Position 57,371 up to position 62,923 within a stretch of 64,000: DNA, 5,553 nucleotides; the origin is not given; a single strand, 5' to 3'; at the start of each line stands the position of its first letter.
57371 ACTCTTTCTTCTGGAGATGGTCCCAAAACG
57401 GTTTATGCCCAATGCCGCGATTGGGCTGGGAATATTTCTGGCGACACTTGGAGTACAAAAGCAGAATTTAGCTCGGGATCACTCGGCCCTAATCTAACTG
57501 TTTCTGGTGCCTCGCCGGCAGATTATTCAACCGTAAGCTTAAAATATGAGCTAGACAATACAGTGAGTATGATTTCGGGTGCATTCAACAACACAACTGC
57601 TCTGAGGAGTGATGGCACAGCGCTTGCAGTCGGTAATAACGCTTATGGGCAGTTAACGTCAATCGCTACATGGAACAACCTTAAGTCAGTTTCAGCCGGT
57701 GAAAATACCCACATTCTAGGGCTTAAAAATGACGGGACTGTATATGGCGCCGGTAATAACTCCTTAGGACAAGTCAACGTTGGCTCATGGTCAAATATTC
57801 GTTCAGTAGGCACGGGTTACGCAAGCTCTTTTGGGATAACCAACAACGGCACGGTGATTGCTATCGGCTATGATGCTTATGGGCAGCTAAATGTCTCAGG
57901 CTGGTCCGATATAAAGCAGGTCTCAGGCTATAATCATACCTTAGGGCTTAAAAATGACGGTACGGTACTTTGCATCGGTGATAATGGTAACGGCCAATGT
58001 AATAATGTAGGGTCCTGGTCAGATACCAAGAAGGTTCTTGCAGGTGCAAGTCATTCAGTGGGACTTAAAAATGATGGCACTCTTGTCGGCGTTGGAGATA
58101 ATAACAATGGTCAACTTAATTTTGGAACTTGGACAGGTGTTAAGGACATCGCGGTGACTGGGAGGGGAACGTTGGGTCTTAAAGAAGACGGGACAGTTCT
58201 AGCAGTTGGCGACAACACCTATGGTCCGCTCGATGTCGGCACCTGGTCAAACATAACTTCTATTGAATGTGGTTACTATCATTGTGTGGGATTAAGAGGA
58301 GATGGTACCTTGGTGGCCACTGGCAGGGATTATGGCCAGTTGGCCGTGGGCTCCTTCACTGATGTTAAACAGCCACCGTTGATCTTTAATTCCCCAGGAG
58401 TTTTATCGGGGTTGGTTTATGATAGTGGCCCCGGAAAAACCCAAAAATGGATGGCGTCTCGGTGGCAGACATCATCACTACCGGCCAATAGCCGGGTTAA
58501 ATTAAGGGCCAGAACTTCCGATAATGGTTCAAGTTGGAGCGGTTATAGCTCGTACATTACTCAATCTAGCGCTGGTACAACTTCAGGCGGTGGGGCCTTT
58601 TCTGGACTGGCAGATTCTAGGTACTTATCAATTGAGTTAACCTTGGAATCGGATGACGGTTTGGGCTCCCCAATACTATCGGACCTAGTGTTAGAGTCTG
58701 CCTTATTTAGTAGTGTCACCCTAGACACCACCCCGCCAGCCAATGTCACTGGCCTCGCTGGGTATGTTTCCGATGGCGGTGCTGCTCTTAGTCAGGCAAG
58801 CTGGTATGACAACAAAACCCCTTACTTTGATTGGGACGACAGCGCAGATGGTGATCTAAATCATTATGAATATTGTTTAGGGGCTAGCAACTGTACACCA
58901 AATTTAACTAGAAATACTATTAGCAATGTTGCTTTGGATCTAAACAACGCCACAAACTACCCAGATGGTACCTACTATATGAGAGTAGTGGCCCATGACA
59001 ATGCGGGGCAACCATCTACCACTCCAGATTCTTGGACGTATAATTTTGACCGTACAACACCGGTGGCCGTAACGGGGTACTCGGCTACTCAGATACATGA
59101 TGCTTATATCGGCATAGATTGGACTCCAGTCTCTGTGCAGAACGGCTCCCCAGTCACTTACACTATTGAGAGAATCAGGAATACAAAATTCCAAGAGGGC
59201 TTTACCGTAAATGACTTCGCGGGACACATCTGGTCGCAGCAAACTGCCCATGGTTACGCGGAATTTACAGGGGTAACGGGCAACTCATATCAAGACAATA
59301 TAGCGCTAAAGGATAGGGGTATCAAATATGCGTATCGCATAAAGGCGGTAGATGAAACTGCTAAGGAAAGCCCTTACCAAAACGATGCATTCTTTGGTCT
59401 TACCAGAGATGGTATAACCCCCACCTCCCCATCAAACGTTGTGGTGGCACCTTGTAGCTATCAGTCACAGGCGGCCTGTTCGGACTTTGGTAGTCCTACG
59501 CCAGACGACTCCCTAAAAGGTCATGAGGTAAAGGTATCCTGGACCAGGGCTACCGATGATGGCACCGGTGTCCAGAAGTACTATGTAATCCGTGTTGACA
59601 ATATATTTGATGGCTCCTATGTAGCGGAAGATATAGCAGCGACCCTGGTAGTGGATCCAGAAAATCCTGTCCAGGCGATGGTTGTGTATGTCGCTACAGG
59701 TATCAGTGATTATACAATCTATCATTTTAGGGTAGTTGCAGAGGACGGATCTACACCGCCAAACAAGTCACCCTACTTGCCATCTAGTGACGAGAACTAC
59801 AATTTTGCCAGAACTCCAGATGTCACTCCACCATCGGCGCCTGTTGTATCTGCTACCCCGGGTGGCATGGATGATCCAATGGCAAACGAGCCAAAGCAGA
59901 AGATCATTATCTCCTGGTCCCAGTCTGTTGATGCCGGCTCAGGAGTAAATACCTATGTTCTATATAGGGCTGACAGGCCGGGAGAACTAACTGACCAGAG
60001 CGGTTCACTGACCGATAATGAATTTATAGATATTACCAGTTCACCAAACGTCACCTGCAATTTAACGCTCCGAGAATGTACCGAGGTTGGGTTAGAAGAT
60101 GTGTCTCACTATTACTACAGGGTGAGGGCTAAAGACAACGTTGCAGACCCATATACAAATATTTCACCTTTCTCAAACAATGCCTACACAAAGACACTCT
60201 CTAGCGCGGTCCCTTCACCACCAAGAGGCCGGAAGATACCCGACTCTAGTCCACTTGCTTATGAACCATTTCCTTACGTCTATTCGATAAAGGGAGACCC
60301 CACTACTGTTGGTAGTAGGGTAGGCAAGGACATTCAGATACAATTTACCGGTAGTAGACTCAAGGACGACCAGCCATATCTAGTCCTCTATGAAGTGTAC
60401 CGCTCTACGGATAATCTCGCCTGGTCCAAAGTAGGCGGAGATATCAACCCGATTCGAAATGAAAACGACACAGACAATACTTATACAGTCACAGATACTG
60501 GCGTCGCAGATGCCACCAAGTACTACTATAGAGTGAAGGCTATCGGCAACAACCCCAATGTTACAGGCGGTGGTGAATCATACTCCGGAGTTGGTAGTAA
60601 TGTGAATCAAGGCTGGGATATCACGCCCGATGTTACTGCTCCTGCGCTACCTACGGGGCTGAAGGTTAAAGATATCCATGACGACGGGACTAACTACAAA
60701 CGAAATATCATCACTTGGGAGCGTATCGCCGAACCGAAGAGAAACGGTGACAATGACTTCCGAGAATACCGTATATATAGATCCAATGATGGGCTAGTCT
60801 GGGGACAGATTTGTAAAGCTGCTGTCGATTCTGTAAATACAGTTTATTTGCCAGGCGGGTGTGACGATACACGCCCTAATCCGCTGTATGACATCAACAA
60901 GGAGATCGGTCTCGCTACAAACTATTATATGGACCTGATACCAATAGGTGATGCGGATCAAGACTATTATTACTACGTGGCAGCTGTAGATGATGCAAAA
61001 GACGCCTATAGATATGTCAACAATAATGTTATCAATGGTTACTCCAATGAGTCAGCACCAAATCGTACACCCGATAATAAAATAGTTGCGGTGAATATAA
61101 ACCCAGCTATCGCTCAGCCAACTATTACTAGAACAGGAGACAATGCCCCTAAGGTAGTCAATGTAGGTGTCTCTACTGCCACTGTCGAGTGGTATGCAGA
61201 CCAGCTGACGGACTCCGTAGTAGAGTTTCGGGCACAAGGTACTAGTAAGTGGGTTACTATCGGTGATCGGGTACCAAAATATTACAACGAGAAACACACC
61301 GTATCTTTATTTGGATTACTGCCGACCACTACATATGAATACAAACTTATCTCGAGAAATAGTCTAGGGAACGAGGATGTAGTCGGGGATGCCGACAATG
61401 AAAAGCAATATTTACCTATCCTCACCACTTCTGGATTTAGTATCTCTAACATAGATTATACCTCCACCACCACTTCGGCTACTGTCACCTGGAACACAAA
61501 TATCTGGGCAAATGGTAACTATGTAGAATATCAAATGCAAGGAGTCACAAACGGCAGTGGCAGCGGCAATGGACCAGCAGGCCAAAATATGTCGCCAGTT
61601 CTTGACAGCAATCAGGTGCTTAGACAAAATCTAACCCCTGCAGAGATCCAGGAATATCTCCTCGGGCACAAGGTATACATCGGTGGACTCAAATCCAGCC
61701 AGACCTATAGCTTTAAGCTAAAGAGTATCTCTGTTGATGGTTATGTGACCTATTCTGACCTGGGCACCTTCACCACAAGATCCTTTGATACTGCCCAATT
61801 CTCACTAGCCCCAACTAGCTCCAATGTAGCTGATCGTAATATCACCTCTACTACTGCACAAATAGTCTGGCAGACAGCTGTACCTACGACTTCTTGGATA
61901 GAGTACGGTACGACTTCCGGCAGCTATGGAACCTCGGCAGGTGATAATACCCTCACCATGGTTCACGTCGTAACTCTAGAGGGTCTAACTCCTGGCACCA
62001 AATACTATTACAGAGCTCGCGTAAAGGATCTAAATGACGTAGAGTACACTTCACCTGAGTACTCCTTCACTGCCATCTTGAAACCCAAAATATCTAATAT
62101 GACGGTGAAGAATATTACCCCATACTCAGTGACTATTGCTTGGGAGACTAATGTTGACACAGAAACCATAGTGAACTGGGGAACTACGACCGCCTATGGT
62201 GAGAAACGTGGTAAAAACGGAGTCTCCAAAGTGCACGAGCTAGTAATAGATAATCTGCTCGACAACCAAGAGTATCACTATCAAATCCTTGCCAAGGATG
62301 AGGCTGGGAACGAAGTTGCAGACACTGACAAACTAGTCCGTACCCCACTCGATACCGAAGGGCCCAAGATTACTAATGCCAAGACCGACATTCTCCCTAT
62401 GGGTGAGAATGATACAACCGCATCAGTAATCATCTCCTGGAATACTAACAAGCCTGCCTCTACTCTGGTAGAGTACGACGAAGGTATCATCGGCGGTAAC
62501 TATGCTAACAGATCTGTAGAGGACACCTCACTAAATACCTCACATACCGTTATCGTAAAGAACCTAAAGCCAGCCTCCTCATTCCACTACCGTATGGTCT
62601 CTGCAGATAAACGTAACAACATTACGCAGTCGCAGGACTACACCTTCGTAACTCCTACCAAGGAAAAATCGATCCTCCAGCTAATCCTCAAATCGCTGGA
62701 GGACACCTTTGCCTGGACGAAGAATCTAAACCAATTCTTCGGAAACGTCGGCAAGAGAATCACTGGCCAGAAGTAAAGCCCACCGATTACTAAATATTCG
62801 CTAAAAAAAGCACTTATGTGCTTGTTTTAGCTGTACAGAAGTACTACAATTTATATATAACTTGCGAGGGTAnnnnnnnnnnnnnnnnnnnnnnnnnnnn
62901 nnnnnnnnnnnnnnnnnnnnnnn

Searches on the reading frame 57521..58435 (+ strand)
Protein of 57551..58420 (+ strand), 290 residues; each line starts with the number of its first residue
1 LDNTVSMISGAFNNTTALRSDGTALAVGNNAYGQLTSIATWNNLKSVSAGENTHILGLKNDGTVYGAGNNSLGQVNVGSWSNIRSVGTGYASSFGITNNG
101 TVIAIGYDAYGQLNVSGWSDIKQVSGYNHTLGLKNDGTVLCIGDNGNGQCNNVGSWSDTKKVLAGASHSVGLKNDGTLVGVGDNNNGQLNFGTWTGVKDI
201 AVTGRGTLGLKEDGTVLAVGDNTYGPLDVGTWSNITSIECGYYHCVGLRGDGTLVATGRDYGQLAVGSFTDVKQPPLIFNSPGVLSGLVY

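Call 9: search_protein_families(library=pfam, proteins=[window:57551-58390:+], max_evalue=0.1)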
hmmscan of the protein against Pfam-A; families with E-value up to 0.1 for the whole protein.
window:57551-58390:+ (280 aa): 4 families
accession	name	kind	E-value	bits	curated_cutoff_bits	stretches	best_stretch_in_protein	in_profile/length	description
PF13540.12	RCC1_2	-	2.8e-47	157.8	22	7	125-149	6-30/30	Regulator of chromosome condensation (RCC1) repeat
PF25390.1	WD40_RLD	-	3.4e-29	102.7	150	4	124-227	148-278/363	RCC1-like domain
PF00415.24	RCC1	-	0.00047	21.1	21.7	0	206-247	13-49/50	Regulator of chromosome condensation (RCC1) repeat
PF19193.6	Tectonin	-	0.024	14.6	30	1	42-147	68-175/216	Tectonin domain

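Call 25: search_solved_structures(query=window:57551-58420:+, max_evalue=0.001)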
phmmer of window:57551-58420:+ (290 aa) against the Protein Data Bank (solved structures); distinct sequences matched with E-value up to 0.001: 18.
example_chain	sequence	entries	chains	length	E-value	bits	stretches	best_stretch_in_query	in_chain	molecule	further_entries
4o2w_A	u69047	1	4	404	9.7e-11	44.9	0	53-148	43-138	E3 ubiquitin-protein ligase HERC1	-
6xzn_A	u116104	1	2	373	2.2e-08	37.2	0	44-79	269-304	Ultraviolet-B receptor UVR8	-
4nc4_A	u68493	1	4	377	2.6e-08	37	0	5-79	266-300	Ultraviolet-B receptor UVR8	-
4dnv_A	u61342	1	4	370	2.7e-08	36.9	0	5-79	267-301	AT5g63860/MGI19_6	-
6xzm_A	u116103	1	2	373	4.2e-08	36.3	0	45-79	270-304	Ultraviolet-B receptor UVR8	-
6xzl_A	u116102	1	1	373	7.1e-08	35.5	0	45-79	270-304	Ultraviolet-B receptor UVR8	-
4dnu_A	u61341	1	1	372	8.5e-08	35.3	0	45-79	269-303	AT5g63860/MGI19_6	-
4dnw_A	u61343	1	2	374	1e-07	35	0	45-79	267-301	AT5g63860/MGI19_6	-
4naa_A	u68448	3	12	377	1.2e-07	34.7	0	45-79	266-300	Ultraviolet-B receptor UVR8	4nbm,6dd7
4d9s_A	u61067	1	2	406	1.7e-07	34.3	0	45-79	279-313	UVB-resistance protein UVR8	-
8gqe_B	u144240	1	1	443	2.9e-07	33.5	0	44-79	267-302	Ultraviolet-B receptor UVR8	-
7vgg_B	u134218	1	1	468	6e-07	32.5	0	45-79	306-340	Ultraviolet-B receptor UVR8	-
4jhp_C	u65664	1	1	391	0.00018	24.3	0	35-83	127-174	X-linked retinitis pigmentosa GTPase regulator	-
4jhn_A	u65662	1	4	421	0.00039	23.3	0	35-83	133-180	X-linked retinitis pigmentosa GTPase regulator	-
4qam_A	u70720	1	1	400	0.0004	23.2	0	34-83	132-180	X-linked retinitis pigmentosa GTPase regulator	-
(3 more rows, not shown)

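Call 46: search_protein_representatives(protein=window:57551-58420:+)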
Query: 290 residues. Proteins with E-value up to 0.001 (for the whole library): 43648; up to 1e-10: 20994; up to 1e-30: 4949. The best 150 are listed.
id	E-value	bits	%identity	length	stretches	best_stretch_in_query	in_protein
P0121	1.2e-224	760.4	53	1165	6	37-275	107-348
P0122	6.3e-190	646.4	46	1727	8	44-278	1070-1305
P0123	2.9e-188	640.9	47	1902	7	18-272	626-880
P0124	4.1e-183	624.0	90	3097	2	1-290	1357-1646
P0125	1.5e-164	563.1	48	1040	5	47-260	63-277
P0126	9.3e-162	553.9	36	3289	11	41-267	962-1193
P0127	5.0e-158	541.7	40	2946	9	6-252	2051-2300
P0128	3.4e-157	538.9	44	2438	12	68-238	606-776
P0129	1.2e-155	533.9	44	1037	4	5-258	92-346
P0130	9.6e-154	527.6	46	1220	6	99-262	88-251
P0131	1.8e-153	526.7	45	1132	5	23-263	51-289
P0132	2.5e-153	526.2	44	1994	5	10-270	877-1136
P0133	2.2e-152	523.2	48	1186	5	77-261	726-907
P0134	4.3e-151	518.9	35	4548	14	5-191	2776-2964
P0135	9.9e-151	517.7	49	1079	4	99-266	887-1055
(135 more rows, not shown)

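Call 49: list_cluster_members(proteins=[P0124])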
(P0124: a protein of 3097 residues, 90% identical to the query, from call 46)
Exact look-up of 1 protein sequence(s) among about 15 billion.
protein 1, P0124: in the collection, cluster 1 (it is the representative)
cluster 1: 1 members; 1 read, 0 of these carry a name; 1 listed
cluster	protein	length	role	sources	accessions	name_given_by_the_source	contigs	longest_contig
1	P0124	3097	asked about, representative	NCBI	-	-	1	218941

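Call 51: find_homologous_proteins(query=window:57551-58420:+)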
Query window:57551-58420:+ (290 aa): 640 proteins with E <= 0.001 among 8000 candidates; the best 120 are listed.
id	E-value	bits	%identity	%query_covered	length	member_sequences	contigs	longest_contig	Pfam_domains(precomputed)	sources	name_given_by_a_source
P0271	9.0e-103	362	45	91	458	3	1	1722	PF18998.7,PF13540.13,PF25390.2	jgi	jgi:alpha-tubulin suppressor-like RCC1 family protein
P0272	6.1e-80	287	45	95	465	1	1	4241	PF22073.3,PF13540.13,PF22544.3,PF12702.14,PF25390.2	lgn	-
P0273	6.7e-78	280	43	91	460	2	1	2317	PF00415.25,PF18998.7,PF13540.13,PF12702.14,PF25390.2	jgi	jgi:hypothetical protein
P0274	1.3e-76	276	49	94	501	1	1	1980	PF22352.3,PF13540.13,PF12702.14,PF18911.7,PF25390.2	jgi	jgi:hypothetical protein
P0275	1.6e-76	276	42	91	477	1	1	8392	PF01833.31,PF13540.13,PF25390.2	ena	-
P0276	1.2e-75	273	46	91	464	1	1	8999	PF18998.7,PF13540.13,PF25390.2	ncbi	-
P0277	3.5e-74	268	44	86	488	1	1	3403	PF00415.25,PF13540.13,PF13946.12,PF25390.2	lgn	-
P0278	3.8e-71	258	42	89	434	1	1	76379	PF00415.25,PF13540.13,PF25390.2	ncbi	-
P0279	6.1e-71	257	43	91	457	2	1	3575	PF18998.7,PF13540.13,PF25390.2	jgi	-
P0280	2.0e-70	256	49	76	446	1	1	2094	PF13540.13,PF13620.13,PF17210.10,PF25390.2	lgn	-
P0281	6.4e-70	254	42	85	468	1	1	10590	PF18998.7,PF13540.13,PF25390.2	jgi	jgi:hypothetical protein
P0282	4.8e-69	251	48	79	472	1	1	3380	PF01833.31,PF13540.13,PF25390.2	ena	-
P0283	2.0e-67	246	44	88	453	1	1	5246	PF18998.7,PF13540.13,PF12702.14,PF25390.2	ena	-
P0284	1.9e-66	243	43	88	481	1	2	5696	PF00415.25,PF18998.7,PF13540.13,PF12702.14,PF25390.2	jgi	jgi:hypothetical protein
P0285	7.1e-66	241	42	71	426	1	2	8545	PF18998.7,PF13540.13,PF25390.2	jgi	-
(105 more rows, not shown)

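Call 58: predict_structure(alignment_id=A2)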
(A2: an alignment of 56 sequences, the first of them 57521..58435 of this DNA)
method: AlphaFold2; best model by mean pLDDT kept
length: 305 residues; sequences in the alignment: 56
mean_pLDDT: 92.0   pTM: 0.87
mean pLDDT of the five models: 92.0, 92.0, 91.8, 91.8, 90.9
residues with pLDDT >= 90: 266; 70-90: 8; 50-70: 19; < 50: 12
segments of 3 or more residues with pLDDT < 50: 299-305
pLDDT, mean of each block of 10 residues (from residue 1): 53 82 95 96 93 96 96 97 98 97 98 98 98 98 98 98 96 98 98 98 96 98 98 98 97 97 97 96 78 51 41
secondary structure, 60 per line:
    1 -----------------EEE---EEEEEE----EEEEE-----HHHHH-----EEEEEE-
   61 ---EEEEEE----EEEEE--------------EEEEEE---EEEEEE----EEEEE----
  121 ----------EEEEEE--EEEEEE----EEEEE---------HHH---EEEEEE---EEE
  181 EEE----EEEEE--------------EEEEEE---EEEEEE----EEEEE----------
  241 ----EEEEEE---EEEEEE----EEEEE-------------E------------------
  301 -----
elements in order: E18-20 E24-29 E34-38 H44-48 E54-59 E64-69 E74-78 E93-98 E102-107 E112-116 E131-136 E139-144 E149-153 E169-174 E178-183 E188-192 E207-212 E216-221 E226-230 E245-250 E254-259 E264-268

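Call 60: fold_search(model_id=the predicted structure, library=pdb)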
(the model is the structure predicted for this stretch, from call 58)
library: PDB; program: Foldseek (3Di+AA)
matches with E <= 10: 1053; with E <= 0.001: 144
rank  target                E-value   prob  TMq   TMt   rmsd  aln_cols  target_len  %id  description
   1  1jtd_B                1.3e-21  1.00  0.71  0.79   2.8       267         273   28  Crystal structure of beta-lactamase inhibitor protein-II in complex with TEM-1 beta-lactamase (released 2001-10-03)
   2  3qi0_F                1.8e-21  1.00  0.70  0.79   2.6       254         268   30  Structural, thermodynamic and kinetic analysis of the picomolar binding affinity interaction of the beta-lactamase inh (released 2011-07-20)
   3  3qi0_C                2.1e-21  1.00  0.70  0.79   2.6       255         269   29  Structural, thermodynamic and kinetic analysis of the picomolar binding affinity interaction of the beta-lactamase inh (released 2011-07-20)
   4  3qi0_A                3.4e-21  1.00  0.70  0.79   2.5       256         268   29  Structural, thermodynamic and kinetic analysis of the picomolar binding affinity interaction of the beta-lactamase inh (released 2011-07-20)
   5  3qhy_B                4.7e-21  1.00  0.70  0.78   3.9       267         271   31  Structural, thermodynamic and kinetic analysis of the picomolar binding affinity interaction of the beta-lactamase inh (released 2011-07-20)
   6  6xzl                  2.3e-16  1.00  0.75  0.62   5.3       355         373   20  Arabidopsis UV-B photoreceptor UVR8 mutant D96N D107N (released 2021-01-13)
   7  4dnu                  4.1e-16  1.00  0.74  0.61   5.5       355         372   21  Crystal structure of the W285A mutant of UVB-resistance protein UVR8 (released 2012-03-07)
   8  6xzn_A                6.2e-16  1.00  0.75  0.63   5.3       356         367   21  Arabidopsis UV-B photoreceptor UVR8 mutant G101S W285A (released 2021-01-13)
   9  4dnw_A                1.2e-15  1.00  0.75  0.63   5.3       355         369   20  Crystal structure of UVB-resistance protein UVR8 (released 2012-03-07)
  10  4dnv_B                1.7e-15  1.00  0.76  0.63   4.7       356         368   20  Crystal structure of the W285F mutant of UVB-resistance protein UVR8 (released 2012-03-07)
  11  4d9s_B                2.6e-15  1.00  0.75  0.61   4.8       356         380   20  Crystal structure of Arabidopsis thaliana UVR8 (UV Resistance locus 8) (released 2012-04-04)
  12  6xzn_B                2.7e-15  1.00  0.74  0.63   5.2       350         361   21  Arabidopsis UV-B photoreceptor UVR8 mutant G101S W285A (released 2021-01-13)
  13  4d9s_A                3.1e-15  1.00  0.76  0.61   4.6       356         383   20  Crystal structure of Arabidopsis thaliana UVR8 (UV Resistance locus 8) (released 2012-04-04)
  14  4dnw_B                3.1e-15  1.00  0.74  0.61   5.4       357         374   21  Crystal structure of UVB-resistance protein UVR8 (released 2012-03-07)
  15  4nc4_A                6.8e-15  1.00  0.75  0.63   5.1       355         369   20  Crystal structure of photoreceptor AtUVR8 mutant W285F and light-induced structural changes at 120K (released 2016-10-26)
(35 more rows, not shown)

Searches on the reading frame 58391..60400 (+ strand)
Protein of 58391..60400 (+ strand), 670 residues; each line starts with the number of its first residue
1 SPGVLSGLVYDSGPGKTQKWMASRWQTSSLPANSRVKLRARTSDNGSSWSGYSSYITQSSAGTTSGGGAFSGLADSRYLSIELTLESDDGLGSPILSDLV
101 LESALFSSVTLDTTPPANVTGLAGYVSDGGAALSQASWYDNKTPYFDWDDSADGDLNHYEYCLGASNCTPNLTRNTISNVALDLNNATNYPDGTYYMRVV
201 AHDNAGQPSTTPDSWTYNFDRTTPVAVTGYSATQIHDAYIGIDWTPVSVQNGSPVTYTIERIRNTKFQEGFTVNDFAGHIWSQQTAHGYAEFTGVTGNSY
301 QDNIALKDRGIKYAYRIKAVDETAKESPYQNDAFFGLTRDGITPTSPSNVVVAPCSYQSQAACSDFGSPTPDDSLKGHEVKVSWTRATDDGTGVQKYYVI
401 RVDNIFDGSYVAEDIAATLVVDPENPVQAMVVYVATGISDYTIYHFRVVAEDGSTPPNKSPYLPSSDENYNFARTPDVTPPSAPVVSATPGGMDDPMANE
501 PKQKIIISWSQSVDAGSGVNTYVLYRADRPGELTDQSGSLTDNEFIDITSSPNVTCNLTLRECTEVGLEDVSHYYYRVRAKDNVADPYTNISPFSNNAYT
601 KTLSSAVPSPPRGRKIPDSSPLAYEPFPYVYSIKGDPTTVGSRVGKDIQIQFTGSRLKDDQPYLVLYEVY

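Call 9: search_protein_families(library=pfam, proteins=[window:58391-60400:+], max_evalue=0.1)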
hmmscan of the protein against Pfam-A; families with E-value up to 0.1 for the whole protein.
window:58391-60400:+ (670 aa): 4 families
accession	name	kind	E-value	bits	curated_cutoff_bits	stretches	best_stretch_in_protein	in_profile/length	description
PF00041.27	fn3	-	2.9e-08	34.2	25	1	377-454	13-72/84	Fibronectin type III domain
PF25788.1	Ig_Rha78A_N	-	0.0074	17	27.4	0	9-54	50-95/105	Rha78A-like, N-terminal immunoglobulin domain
PF01108.23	Tissue_fac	-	0.041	14.2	27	0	177-208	74-105/107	Tissue factor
PF16656.11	Pur_ac_phosph_N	-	0.068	14.2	30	0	499-585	10-86/93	Purple acid Phosphatase, N-terminal domain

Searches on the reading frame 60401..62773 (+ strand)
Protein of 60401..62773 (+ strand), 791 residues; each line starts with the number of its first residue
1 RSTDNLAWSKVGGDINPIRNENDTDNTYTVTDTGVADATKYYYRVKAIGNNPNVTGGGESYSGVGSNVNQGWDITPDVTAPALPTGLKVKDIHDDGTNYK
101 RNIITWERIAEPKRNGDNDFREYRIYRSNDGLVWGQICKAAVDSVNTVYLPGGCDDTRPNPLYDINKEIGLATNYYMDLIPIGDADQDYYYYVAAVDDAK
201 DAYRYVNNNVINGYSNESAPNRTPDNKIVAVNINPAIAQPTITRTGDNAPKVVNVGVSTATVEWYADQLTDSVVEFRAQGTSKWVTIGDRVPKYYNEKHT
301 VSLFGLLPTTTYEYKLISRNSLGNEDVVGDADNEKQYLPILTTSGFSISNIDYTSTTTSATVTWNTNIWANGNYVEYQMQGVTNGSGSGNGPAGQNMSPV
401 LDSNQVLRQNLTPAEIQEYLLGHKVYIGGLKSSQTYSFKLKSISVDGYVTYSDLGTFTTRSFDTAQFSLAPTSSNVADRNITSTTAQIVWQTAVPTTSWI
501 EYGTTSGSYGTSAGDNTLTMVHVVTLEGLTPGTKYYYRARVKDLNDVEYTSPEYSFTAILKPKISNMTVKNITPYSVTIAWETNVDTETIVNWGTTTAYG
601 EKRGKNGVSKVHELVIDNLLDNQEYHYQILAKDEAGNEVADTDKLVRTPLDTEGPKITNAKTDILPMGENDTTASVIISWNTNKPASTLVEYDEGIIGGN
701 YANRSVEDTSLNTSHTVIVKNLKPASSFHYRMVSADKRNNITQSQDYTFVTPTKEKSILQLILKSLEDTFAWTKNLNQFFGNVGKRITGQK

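Call 9: search_protein_families(library=pfam, proteins=[window:60401-62773:+], max_evalue=0.1)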
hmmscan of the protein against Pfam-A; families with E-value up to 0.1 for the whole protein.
window:60401-62773:+ (791 aa): 5 families
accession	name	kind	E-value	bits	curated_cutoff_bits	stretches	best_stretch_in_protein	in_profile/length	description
PF16656.11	Pur_ac_phosph_N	-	1.9e-33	115.3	30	5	479-557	9-92/93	Purple acid Phosphatase, N-terminal domain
PF00041.27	fn3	-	2.1e-13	50.7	25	3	563-638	2-75/84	Fibronectin type III domain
PF25059.1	FN3_DSCAM-DSCAML_C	-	2.8e-11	44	39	1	271-325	22-71/89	DSCAM/DSCAML C-terminal Fn3-like domain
PF16655.11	PhoD_N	-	2.8e-09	37.8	30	1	511-543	49-80/90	PhoD-like phosphatase, N-terminal domain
PF25426.1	AAA_lid_BCS1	-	0.093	13.1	27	0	406-424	30-48/60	Mitochondrial chaperone BCS1-like, ATPase lid domain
